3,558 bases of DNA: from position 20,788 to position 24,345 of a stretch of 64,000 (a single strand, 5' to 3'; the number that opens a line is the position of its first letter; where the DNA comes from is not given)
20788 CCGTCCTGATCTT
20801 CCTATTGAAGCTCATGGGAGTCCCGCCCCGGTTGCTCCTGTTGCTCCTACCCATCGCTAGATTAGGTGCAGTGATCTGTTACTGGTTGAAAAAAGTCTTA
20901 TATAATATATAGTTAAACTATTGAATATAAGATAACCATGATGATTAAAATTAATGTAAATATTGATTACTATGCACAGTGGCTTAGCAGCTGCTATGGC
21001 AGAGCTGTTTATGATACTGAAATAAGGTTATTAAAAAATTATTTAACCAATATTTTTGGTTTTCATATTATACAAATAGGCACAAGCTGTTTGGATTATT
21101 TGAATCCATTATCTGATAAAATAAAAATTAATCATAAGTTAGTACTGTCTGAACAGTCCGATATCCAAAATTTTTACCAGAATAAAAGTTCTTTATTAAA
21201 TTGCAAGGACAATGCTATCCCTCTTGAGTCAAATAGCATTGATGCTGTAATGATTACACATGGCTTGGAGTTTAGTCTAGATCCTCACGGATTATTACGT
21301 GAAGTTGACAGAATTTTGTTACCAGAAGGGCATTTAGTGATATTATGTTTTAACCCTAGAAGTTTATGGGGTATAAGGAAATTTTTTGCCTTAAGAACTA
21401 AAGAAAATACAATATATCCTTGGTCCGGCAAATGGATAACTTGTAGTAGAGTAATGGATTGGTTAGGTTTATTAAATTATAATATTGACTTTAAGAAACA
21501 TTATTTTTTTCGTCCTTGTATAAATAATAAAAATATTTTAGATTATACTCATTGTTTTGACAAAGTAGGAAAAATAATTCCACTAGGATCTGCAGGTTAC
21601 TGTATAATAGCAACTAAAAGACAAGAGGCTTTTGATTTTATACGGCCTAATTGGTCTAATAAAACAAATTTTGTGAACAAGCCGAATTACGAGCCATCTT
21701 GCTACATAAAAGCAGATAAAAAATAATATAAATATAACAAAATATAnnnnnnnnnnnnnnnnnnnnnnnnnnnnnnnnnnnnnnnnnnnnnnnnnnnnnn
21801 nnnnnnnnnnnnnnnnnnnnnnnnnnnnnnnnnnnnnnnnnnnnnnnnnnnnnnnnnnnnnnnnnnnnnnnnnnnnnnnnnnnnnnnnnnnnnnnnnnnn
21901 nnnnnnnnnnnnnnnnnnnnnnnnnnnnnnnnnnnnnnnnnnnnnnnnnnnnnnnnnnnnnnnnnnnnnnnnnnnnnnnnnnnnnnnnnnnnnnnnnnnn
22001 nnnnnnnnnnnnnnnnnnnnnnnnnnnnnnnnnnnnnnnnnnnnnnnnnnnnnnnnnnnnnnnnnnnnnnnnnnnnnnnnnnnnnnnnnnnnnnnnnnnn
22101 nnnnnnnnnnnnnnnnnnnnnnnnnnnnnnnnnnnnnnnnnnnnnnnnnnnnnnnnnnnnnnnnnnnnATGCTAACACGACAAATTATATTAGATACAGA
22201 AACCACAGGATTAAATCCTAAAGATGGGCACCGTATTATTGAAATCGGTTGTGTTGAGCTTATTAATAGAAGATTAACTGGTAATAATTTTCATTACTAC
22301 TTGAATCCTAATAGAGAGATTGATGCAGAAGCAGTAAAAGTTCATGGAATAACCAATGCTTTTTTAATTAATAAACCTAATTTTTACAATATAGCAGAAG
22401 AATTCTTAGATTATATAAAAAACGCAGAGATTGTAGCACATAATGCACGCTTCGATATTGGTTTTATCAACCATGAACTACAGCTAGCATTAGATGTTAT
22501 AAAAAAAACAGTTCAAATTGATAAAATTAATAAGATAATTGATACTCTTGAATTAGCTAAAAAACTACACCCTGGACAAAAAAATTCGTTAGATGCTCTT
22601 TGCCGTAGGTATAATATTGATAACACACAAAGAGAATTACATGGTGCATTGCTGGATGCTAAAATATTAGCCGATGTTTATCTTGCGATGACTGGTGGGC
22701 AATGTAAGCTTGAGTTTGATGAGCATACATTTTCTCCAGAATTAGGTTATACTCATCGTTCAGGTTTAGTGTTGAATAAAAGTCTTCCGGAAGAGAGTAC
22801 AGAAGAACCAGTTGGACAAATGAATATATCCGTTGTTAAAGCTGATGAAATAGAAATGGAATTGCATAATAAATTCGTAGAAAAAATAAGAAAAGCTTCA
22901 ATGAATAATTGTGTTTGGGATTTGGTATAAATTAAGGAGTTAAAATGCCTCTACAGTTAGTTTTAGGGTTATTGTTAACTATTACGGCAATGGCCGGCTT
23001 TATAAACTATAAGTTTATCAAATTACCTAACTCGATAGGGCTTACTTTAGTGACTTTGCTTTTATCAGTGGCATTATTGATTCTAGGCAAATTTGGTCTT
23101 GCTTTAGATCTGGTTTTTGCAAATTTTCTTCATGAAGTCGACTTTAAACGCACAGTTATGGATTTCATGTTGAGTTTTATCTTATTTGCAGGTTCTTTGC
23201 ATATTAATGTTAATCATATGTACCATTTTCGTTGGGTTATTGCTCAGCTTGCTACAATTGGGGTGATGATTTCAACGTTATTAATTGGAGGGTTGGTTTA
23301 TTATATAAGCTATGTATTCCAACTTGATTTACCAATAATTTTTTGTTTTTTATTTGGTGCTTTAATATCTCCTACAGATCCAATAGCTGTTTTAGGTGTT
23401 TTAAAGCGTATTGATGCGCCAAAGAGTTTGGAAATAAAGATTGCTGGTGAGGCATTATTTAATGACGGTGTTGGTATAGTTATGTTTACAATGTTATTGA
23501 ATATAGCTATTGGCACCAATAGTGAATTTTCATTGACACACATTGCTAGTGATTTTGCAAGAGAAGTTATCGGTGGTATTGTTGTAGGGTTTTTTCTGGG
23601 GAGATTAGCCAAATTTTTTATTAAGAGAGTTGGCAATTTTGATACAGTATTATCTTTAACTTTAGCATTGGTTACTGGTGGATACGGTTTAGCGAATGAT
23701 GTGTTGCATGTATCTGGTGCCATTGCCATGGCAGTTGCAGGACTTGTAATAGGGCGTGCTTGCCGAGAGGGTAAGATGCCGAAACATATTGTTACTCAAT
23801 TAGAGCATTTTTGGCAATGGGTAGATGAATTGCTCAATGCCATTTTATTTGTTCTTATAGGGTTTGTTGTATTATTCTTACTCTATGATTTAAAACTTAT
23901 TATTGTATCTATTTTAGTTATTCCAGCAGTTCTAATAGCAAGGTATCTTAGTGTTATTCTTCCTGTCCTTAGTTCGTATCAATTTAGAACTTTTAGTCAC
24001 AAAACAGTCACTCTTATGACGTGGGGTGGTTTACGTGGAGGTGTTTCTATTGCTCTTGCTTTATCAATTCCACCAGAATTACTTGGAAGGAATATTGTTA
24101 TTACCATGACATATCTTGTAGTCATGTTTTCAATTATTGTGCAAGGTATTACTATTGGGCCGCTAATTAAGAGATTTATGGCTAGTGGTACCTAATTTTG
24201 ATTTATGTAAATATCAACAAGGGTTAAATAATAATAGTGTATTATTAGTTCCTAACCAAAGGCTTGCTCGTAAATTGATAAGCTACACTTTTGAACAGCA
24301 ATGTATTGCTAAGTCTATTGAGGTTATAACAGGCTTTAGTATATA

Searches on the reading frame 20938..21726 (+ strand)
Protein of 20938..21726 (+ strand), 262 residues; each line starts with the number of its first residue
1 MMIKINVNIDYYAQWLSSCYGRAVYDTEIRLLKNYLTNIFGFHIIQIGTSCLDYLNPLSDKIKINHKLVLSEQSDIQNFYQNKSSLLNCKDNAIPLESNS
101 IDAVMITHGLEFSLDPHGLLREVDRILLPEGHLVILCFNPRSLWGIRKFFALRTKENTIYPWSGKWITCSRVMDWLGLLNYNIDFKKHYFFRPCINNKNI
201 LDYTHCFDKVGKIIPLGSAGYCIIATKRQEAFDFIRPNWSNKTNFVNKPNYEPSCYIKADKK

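Call 87: search_protein_families(library=pfam, proteins=[window:20938-21726:+], max_evalue=0.001)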
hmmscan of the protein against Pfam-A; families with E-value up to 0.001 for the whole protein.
window:20938-21726:+ (262 aa): 2 families
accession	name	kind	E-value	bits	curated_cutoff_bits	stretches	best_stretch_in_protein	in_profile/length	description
PF08241.18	Methyltransf_11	-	6.9e-08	33.5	21.2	1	86-135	46-95/95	Methyltransferase domain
PF01209.24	Ubie_methyltran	-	5.7e-05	23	20.1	1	64-167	80-181/233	ubiE/COQ5 methyltransferase family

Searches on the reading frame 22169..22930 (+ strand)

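Call 78: search_protein_families(library=pfam, proteins=[window:22169-22930:+], max_evalue=0.00001)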
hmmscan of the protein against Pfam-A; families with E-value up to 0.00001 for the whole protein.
window:22169-22930:+ (253 aa): 2 families
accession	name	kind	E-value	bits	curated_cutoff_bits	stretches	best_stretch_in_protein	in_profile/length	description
PF00929.31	RNase_T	-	1.1e-43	150.1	24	1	6-171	1-164/164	Exonuclease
PF13482.12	RNase_H_2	-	1.3e-06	28.9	22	0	7-160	2-125/165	RNase_H superfamily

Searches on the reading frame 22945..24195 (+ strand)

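Call 78: search_protein_families(library=pfam, proteins=[window:22945-24195:+], max_evalue=0.00001)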
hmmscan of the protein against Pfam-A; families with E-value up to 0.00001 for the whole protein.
window:22945-24195:+ (416 aa): 1 family
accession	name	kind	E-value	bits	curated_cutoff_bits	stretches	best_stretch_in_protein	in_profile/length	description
PF00999.27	Na_H_Exchanger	-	1.9e-57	195.3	26.2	1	13-409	3-374/375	Sodium/hydrogen exchanger, transmembrane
